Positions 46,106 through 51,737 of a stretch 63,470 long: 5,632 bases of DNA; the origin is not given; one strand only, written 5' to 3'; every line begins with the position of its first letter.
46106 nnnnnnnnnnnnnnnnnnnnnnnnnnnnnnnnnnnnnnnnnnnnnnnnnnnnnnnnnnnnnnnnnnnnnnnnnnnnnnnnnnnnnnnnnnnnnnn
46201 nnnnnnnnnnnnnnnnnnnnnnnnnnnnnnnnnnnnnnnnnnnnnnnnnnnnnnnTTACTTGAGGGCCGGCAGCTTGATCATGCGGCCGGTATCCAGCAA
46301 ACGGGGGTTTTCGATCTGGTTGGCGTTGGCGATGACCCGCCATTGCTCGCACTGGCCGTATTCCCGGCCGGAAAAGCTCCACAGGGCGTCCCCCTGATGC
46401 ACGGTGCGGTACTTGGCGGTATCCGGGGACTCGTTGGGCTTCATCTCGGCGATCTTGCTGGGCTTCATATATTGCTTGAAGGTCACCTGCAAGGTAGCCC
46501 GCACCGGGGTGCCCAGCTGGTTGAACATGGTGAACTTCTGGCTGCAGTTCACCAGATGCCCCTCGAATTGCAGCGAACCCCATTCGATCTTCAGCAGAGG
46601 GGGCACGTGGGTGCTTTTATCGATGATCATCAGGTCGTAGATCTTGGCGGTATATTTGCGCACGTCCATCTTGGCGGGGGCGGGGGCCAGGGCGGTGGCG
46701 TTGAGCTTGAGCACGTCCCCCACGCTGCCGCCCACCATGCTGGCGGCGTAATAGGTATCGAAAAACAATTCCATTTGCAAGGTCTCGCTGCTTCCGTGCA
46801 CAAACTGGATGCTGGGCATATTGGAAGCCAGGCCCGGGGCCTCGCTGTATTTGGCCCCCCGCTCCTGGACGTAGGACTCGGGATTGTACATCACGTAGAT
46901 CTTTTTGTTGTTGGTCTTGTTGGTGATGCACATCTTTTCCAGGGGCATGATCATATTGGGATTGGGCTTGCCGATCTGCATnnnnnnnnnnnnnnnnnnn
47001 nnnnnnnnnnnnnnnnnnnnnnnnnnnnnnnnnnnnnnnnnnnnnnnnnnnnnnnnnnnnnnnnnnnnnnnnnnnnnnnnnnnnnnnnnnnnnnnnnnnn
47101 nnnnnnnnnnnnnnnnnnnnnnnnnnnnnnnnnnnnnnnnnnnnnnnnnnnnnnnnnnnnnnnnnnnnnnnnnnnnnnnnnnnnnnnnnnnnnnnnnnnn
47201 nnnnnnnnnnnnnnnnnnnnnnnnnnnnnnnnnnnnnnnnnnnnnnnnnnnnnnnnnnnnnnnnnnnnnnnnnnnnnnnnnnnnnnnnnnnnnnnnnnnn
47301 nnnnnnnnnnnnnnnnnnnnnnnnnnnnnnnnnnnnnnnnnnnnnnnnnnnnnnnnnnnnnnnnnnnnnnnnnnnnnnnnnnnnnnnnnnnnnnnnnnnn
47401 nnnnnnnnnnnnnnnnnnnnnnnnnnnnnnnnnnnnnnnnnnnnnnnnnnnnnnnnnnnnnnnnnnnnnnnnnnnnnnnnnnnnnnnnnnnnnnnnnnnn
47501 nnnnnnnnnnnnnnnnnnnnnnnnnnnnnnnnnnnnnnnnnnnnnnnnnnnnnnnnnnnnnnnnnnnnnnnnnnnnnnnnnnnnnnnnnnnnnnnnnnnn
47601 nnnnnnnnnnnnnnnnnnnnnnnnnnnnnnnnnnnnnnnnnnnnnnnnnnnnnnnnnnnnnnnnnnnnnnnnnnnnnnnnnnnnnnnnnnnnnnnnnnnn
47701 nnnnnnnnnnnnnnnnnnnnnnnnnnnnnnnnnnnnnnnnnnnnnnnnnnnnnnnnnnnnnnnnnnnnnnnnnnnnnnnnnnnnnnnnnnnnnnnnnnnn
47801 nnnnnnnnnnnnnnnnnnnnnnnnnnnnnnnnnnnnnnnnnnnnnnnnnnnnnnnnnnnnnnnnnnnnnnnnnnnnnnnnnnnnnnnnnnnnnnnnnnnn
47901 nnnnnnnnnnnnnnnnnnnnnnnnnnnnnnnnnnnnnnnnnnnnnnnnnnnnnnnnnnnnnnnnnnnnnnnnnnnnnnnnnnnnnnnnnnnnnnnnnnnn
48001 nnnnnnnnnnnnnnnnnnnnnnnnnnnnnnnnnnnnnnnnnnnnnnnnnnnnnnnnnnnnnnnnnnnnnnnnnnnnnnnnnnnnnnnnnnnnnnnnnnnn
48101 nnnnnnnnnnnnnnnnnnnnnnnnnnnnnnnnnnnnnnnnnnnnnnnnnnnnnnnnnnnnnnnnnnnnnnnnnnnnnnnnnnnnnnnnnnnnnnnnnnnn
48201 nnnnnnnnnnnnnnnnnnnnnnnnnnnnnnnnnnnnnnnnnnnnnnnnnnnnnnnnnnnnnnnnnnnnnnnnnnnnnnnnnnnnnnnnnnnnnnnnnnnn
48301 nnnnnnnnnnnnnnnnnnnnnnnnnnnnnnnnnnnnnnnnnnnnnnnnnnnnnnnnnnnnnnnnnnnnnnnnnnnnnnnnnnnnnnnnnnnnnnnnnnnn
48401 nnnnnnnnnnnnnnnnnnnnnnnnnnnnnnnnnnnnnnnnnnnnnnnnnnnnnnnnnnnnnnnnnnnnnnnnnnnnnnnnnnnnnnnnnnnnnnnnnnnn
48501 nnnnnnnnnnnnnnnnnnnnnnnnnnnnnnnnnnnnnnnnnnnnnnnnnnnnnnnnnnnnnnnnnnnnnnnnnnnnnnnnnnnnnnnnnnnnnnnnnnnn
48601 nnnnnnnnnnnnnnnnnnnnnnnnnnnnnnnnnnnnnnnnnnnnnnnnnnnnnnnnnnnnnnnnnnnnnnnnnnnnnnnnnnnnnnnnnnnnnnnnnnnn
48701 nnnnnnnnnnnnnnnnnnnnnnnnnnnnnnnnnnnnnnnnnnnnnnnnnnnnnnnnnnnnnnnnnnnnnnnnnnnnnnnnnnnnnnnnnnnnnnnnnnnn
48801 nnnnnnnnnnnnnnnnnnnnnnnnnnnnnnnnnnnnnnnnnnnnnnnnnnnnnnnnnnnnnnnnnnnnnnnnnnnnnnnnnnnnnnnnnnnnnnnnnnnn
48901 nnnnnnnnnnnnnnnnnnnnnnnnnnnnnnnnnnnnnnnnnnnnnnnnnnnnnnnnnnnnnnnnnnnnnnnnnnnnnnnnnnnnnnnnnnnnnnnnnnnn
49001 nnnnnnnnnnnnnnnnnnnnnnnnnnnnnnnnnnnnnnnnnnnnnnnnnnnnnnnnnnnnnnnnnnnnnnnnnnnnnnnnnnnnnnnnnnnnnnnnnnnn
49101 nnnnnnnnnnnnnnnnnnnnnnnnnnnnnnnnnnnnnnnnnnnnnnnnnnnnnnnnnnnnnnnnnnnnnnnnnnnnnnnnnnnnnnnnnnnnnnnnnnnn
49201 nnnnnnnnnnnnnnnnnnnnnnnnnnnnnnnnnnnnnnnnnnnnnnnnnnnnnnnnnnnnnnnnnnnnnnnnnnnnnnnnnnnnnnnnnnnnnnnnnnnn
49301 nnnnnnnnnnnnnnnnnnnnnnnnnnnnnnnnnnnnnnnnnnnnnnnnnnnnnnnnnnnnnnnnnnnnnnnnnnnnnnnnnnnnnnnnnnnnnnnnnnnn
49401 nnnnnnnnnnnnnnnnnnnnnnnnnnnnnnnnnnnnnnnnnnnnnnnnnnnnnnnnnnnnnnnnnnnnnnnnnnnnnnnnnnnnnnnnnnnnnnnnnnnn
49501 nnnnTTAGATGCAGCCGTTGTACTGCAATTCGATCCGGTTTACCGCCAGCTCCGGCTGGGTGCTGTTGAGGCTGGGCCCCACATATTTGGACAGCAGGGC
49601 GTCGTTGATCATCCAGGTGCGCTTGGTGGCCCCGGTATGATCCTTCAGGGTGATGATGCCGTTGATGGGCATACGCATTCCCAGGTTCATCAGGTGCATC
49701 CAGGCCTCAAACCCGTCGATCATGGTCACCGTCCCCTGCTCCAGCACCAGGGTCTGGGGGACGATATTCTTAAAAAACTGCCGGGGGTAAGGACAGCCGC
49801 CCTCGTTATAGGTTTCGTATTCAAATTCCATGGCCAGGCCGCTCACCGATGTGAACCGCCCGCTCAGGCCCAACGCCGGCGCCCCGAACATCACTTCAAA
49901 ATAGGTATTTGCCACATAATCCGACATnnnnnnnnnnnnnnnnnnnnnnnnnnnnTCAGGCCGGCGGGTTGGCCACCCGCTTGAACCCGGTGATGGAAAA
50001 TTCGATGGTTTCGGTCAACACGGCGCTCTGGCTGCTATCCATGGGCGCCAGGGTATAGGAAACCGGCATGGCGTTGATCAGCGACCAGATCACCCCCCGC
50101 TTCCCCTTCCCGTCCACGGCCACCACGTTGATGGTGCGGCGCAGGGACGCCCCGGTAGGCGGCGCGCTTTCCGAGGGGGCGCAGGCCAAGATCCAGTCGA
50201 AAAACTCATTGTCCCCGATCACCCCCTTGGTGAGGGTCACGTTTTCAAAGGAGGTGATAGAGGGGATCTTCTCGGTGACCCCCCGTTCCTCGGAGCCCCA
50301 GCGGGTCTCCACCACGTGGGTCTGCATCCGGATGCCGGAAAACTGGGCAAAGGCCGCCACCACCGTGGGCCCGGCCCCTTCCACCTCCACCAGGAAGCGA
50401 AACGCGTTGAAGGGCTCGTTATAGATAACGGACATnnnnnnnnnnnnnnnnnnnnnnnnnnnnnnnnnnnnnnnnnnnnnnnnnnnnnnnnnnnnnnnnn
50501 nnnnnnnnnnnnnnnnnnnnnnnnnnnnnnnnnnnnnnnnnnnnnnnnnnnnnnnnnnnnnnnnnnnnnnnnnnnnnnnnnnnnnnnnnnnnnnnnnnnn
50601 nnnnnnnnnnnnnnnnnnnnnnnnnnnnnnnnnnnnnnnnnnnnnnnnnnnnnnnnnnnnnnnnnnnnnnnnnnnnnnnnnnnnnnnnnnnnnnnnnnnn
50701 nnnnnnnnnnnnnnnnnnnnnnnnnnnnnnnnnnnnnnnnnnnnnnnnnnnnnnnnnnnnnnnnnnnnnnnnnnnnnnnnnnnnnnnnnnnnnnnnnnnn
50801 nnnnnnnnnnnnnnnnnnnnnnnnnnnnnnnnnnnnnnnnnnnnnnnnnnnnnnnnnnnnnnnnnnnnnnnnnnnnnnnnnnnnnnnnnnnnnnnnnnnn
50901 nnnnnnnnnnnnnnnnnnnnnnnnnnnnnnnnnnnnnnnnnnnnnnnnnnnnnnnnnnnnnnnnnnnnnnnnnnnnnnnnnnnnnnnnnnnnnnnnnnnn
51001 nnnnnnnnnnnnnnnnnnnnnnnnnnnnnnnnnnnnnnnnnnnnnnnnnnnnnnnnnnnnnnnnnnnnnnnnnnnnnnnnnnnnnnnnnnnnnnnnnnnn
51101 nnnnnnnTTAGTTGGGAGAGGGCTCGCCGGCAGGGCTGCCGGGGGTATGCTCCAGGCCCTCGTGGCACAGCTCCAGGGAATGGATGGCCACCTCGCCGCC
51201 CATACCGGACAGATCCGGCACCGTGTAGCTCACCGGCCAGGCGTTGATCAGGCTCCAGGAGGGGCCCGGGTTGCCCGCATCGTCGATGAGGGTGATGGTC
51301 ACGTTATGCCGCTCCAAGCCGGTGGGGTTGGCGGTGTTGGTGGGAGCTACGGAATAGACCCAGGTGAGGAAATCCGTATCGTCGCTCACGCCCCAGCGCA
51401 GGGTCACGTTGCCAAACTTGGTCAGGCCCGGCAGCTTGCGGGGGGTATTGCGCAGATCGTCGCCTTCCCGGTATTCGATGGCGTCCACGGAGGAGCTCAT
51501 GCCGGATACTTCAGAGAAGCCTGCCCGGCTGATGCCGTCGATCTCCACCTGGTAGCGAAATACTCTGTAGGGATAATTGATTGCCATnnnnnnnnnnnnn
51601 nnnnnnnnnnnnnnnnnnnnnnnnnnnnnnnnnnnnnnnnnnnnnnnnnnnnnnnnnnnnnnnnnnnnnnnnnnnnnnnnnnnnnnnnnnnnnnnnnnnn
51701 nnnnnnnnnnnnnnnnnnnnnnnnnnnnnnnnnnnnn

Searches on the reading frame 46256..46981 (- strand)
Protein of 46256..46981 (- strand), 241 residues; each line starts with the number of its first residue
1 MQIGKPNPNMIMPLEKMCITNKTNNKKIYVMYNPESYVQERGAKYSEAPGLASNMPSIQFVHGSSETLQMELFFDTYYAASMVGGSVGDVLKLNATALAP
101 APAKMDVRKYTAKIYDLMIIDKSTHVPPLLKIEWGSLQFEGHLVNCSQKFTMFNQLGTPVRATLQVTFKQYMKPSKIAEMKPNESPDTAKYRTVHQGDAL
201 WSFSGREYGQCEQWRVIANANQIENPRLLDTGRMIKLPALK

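Call 5: search_protein_families(library=pfam, proteins=[window:46256-46981:-], max_evalue=0.01)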
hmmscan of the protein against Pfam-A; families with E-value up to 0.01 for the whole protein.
window:46256-46981:- (241 aa): 1 family
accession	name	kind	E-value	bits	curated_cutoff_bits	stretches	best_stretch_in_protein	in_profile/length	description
PF19266.4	CIS_tube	-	1.2e-34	119.8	27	1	20-176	8-155/158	Contractile injection system tube protein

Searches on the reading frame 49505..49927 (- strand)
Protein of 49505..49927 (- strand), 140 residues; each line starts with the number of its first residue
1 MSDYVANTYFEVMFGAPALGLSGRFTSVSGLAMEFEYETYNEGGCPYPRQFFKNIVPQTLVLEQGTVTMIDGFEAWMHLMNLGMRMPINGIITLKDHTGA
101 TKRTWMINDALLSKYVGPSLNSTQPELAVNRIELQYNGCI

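Call 5: search_protein_families(library=pfam, proteins=[window:49505-49927:-], max_evalue=0.01)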
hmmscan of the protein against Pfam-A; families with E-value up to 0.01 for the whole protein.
window:49505-49927:- (140 aa): 1 family
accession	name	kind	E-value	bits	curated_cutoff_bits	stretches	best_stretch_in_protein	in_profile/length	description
PF06841.18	Phage_T4_gp19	-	1.7e-18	67.2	28.2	1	7-138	2-132/134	T4-like virus tail tube protein gp19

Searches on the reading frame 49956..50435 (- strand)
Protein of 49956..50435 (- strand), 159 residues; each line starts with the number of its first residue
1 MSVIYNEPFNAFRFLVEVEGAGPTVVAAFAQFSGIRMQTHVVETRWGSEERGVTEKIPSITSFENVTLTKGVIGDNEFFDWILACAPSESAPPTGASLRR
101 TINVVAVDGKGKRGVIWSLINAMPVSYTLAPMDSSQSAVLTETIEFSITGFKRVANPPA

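Call 16: search_protein_families(library=pfam, proteins=[window:49956-50435:-], max_evalue=0.01)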
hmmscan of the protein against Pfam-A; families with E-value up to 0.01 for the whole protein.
window:49956-50435:- (159 aa): 1 family
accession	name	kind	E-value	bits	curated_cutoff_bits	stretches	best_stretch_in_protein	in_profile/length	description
PF06841.18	Phage_T4_gp19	-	1.6e-26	93.1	28.2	1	11-152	2-134/134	T4-like virus tail tube protein gp19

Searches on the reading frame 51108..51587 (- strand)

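Call 16: search_protein_families(library=pfam, proteins=[window:51108-51587:-], max_evalue=0.01)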
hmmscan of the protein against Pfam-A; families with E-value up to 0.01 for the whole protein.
window:51108-51587:- (159 aa): 1 family
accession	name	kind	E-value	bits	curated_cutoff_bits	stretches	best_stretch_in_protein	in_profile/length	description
PF06841.18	Phage_T4_gp19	-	3e-40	137.6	28.2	1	10-146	3-134/134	T4-like virus tail tube protein gp19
